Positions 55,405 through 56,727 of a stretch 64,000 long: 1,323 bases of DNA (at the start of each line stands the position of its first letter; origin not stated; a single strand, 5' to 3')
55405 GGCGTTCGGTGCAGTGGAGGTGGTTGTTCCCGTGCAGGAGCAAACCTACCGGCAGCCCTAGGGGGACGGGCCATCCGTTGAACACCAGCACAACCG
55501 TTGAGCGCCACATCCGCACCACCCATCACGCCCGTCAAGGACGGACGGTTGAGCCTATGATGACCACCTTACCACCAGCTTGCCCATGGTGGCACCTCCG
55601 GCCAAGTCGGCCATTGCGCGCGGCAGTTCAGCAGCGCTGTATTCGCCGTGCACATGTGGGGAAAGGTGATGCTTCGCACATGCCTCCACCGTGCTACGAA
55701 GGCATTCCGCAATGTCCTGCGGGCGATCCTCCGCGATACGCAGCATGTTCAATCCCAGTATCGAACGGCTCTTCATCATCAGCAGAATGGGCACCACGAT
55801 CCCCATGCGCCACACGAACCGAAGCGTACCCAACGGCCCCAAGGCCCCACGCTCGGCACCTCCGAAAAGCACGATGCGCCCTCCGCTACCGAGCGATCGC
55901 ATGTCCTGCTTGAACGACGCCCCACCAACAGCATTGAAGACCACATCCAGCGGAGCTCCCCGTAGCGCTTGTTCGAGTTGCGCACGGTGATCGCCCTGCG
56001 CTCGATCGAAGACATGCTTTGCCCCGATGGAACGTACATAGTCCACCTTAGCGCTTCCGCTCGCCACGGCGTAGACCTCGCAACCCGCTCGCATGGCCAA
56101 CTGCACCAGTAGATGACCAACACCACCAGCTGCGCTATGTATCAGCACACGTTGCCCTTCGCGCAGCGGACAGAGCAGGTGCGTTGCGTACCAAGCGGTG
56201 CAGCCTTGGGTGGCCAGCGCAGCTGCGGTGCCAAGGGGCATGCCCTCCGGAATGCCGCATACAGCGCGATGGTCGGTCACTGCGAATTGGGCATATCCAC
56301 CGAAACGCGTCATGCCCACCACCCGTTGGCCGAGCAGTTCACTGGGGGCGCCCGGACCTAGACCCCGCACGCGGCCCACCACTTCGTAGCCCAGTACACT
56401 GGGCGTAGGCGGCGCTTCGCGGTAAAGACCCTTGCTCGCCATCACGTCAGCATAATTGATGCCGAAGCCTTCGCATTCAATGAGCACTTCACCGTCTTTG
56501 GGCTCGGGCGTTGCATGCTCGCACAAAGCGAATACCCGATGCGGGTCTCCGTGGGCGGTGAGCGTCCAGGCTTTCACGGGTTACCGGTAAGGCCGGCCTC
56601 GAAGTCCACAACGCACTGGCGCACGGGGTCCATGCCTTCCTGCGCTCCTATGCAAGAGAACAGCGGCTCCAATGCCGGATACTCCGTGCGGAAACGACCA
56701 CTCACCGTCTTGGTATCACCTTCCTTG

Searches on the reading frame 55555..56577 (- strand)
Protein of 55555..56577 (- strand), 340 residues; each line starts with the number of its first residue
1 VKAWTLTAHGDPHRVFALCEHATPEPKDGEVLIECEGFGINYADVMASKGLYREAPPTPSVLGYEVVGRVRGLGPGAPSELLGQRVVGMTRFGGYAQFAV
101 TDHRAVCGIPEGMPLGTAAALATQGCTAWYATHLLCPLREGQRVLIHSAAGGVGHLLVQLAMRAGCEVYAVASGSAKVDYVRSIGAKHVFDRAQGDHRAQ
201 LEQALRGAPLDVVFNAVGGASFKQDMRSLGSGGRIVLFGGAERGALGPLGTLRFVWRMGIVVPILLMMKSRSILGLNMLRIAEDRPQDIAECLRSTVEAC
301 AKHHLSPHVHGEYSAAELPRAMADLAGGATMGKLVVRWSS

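Call 41: search_protein_families(library=pfam, proteins=[window:55555-56577:-], max_evalue=0.0001)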
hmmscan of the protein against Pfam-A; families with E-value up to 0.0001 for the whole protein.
window:55555-56577:- (340 aa): 3 families
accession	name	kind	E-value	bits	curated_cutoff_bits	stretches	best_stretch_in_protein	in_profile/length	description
PF00107.32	ADH_zinc_N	-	2.4e-21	76.5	31.8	1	152-288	1-123/129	Zinc-binding dehydrogenase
PF13602.12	ADH_zinc_N_2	-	1.4e-15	58.8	27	1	184-336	1-134/134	Zinc-binding dehydrogenase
PF08240.17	ADH_N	-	9.5e-12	45.5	23.5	1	27-111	1-81/104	Alcohol dehydrogenase GroES-like domain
